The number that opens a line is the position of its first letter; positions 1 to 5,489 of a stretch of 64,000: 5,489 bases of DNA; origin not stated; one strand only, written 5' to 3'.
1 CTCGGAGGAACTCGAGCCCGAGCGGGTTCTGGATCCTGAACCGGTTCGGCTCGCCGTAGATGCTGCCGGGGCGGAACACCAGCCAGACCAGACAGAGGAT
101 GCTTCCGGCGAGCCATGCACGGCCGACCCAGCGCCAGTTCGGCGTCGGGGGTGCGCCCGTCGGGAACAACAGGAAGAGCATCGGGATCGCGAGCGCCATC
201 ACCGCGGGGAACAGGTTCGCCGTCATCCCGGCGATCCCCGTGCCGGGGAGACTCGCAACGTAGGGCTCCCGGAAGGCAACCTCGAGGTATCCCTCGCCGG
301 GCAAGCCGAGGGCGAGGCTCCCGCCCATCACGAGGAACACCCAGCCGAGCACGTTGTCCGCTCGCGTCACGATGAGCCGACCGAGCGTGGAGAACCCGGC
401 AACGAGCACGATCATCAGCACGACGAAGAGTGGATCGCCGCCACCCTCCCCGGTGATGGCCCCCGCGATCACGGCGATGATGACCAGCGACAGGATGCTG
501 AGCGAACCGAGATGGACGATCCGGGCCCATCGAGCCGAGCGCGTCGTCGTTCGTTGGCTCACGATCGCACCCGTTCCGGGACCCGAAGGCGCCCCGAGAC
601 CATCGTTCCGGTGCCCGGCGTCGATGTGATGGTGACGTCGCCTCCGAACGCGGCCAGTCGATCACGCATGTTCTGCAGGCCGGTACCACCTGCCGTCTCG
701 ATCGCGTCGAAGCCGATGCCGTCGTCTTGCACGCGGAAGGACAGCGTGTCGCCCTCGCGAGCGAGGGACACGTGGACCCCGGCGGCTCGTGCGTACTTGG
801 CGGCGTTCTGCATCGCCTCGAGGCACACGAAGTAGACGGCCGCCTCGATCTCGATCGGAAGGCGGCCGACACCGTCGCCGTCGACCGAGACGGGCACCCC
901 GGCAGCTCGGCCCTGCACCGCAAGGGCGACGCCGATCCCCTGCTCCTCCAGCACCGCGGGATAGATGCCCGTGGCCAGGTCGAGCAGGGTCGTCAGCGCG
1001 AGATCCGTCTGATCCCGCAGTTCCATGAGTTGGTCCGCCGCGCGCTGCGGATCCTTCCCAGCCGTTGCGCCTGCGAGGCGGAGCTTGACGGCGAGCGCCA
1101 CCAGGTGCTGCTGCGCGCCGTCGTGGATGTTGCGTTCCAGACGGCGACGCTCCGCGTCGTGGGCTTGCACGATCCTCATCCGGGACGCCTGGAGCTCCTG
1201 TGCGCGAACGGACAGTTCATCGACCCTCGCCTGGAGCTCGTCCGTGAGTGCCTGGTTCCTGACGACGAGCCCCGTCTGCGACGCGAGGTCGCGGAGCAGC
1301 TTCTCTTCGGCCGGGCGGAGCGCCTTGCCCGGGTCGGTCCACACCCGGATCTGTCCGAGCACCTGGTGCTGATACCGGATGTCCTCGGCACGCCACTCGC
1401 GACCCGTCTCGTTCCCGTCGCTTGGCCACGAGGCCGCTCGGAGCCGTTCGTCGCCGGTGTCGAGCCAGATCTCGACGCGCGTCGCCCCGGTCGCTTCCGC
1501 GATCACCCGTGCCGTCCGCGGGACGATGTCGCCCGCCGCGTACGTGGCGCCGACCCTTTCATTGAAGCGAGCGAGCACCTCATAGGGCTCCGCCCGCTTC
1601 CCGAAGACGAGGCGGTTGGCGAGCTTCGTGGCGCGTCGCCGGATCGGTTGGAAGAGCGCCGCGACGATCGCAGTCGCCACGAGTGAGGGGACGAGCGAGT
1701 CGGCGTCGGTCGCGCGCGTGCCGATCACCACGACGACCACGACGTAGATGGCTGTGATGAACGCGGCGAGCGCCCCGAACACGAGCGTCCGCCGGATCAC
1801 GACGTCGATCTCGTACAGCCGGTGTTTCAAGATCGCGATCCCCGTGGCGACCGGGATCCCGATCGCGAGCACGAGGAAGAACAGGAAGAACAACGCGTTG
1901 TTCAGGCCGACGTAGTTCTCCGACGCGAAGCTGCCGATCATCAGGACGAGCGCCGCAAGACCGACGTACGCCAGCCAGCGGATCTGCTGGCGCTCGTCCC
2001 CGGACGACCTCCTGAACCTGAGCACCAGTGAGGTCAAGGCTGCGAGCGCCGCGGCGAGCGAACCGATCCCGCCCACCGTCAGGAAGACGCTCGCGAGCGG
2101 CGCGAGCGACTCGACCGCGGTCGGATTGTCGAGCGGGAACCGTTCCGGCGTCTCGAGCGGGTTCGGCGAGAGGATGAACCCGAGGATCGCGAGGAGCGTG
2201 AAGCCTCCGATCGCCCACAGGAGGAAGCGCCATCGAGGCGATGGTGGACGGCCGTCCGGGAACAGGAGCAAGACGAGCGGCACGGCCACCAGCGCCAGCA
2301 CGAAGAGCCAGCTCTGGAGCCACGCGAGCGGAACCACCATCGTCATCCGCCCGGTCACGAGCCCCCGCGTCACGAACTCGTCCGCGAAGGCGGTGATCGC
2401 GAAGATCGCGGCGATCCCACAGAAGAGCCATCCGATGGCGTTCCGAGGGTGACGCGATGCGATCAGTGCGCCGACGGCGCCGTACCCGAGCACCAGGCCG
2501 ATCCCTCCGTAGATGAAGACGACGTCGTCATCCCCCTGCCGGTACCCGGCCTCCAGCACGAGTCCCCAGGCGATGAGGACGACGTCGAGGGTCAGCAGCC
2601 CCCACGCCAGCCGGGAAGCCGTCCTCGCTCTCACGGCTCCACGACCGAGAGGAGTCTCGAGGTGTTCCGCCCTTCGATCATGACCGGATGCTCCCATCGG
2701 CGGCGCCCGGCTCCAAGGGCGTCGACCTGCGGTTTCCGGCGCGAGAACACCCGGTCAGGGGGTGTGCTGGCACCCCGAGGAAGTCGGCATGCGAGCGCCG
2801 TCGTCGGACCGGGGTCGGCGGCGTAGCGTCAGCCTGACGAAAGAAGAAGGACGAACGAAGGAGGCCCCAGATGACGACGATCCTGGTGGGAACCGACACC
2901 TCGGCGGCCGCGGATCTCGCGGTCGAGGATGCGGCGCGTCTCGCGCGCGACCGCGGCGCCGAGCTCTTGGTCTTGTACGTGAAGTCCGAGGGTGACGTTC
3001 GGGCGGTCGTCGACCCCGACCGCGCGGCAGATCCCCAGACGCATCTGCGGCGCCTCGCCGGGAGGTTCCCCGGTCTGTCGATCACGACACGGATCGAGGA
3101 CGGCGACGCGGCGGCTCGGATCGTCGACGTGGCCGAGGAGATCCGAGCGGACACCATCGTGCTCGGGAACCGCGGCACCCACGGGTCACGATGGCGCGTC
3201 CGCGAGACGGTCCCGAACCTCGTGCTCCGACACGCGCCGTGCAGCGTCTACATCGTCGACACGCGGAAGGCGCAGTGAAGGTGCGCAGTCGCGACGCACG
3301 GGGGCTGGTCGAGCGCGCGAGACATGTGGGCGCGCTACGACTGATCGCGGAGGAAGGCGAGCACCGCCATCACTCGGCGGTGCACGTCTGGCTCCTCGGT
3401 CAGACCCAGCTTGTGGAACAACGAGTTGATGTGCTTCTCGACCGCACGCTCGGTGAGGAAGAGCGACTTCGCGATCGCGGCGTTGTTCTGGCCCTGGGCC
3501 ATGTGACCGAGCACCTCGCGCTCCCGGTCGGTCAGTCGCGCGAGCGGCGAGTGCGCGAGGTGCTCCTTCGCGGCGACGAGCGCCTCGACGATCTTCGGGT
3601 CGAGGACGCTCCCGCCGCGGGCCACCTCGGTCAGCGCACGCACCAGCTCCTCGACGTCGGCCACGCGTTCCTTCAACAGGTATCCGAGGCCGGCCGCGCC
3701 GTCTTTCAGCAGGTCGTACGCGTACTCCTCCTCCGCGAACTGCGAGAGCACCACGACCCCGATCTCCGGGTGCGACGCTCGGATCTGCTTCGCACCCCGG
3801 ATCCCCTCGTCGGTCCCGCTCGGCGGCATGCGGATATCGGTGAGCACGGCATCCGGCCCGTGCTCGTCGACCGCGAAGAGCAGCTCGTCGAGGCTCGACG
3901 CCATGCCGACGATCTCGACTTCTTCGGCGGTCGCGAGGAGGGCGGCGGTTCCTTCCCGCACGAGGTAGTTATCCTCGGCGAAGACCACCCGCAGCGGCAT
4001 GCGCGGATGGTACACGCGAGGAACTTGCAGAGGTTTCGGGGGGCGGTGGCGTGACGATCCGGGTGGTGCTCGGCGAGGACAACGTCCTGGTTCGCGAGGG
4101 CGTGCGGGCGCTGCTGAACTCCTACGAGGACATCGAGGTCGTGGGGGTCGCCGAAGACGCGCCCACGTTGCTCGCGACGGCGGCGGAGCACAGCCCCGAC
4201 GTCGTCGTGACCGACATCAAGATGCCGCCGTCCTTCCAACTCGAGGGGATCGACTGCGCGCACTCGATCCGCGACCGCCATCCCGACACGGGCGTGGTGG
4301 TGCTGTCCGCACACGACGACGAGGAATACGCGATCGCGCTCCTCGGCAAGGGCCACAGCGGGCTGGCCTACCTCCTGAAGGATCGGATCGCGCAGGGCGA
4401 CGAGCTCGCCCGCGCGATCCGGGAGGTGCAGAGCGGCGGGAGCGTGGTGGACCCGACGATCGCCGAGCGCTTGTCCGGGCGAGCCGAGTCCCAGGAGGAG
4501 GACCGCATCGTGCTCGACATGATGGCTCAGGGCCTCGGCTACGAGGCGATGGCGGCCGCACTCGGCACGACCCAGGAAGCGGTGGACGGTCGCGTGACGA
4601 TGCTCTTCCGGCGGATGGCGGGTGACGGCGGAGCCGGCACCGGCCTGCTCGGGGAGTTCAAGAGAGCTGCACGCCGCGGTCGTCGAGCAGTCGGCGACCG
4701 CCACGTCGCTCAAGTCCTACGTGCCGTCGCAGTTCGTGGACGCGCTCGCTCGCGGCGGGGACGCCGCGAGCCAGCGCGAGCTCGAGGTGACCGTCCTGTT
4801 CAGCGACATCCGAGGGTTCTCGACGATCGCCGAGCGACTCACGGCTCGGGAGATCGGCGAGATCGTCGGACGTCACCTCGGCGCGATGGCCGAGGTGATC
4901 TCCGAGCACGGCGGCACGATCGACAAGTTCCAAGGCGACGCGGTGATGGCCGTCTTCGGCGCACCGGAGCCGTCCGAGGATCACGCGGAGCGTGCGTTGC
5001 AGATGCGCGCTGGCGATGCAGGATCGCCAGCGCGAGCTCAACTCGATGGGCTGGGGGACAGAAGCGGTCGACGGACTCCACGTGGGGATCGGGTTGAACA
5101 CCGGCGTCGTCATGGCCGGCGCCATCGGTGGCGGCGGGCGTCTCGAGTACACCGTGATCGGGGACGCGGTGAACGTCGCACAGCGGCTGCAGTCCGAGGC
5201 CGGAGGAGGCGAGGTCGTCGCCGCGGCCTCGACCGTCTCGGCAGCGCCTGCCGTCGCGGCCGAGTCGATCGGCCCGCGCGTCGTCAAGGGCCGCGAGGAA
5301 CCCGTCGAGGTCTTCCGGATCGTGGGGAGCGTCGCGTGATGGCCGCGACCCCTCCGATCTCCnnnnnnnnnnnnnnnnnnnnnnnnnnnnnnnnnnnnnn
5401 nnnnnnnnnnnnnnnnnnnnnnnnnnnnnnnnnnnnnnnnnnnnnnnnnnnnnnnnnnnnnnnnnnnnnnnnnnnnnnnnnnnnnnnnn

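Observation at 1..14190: USP-dense two-component / cNMP / redox gene block: candidate uncharacterised stress-redox signalling system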

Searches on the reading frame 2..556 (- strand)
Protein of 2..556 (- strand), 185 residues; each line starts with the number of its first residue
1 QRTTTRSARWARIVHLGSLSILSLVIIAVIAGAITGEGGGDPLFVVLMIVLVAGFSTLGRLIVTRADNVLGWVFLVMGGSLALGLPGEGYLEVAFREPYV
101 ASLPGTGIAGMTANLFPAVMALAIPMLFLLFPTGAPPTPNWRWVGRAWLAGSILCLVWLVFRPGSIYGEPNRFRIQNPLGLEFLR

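Call 8: search_protein_families(library=pfam, proteins=[window:2-556:-], max_evalue=0.01)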
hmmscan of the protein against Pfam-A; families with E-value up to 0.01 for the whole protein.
window:2-556:- (185 aa): 0 families

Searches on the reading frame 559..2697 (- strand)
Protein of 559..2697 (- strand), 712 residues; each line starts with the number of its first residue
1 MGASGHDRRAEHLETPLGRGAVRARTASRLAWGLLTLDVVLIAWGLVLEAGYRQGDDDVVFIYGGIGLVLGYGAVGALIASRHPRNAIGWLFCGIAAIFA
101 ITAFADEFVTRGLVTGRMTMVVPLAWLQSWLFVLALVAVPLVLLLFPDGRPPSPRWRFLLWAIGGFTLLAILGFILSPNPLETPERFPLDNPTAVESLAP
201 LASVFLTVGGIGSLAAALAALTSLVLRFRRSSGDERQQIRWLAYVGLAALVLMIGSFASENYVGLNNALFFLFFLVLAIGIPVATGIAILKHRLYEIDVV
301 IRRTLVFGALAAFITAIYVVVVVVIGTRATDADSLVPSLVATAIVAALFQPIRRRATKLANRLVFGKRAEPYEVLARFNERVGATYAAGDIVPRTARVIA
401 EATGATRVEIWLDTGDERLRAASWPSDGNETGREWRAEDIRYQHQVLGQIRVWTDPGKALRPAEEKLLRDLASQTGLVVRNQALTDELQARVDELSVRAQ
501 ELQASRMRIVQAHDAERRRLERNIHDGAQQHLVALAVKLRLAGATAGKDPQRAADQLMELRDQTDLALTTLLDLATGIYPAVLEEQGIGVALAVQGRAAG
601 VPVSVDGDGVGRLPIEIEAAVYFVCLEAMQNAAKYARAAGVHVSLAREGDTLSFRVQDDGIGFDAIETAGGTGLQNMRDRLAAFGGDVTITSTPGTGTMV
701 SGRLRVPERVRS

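Call 7: search_protein_families(library=pfam, proteins=[window:559-2697:-], max_evalue=0.01)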
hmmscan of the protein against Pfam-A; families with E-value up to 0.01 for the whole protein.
window:559-2697:- (712 aa): 3 families
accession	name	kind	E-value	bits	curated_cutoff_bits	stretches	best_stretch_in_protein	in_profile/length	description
PF02518.31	HATPase_c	-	1.4e-11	45.2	26.4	1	619-706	4-109/111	Histidine kinase-, DNA gyrase B-, and HSP90-like ATPase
PF07730.19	HisKA_3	-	1.9e-10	41.6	24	1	516-582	1-67/68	Histidine kinase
PF13581.12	HATPase_c_2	-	0.0018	18.7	27.4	1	622-667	33-83/127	Histidine kinase-like ATPase domain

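Call 30: search_protein_families(library=ncbifam, proteins=[window:559-2697:-], max_evalue=0.001)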
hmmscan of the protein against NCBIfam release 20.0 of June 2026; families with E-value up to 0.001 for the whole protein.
window:559-2697:- (712 aa): 7 families
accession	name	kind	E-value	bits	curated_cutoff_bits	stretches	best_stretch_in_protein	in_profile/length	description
NF052443.1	SensHisKinMctS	equivalog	2.6e-25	88.7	700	1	496-701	230-443/457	two-component system sensor histidine kinase MctS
NF052531.1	Strep_LiaS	equivalog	3.4e-17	62.7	450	1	486-703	101-324/328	envelope stress sensor histidine kinase LiaS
NF008649.0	PRK11644.1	equivalog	4.7e-16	58.6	408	1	498-700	288-492/499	signal transduction histidine-protein kinase/phosphatase UhpB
NF047786.1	his_kin_MadS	equivalog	1.6e-13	50.5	500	1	422-700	117-429/434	MadS family sensor histidine kinase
NF047322.1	HK_morpho_MacS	equivalog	3e-12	46.4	300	1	498-701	164-363/367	MacS family sensor histidine kinase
NF007896.0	PRK10600.1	equivalog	3.7e-11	42.4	578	1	515-701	389-580/598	nitrate/nitrite two-component system sensor histidine kinase NarX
NF008184.0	PRK10935.1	equivalog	7e-10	38.2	553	1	516-704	363-557/565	nitrate/nitrite two-component system sensor histidine kinase NarQ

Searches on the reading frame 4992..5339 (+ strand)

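Call 7: search_protein_families(library=pfam, proteins=[window:4992-5339:+], max_evalue=0.01)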
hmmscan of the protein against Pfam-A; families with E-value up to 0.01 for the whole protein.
window:4992-5339:+ (115 aa): 1 family
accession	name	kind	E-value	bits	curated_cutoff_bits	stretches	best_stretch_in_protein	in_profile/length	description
PF00211.25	Guanylate_cyc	-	2.1e-10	40.9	21.9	1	6-104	82-176/183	Adenylate and Guanylate cyclase catalytic domain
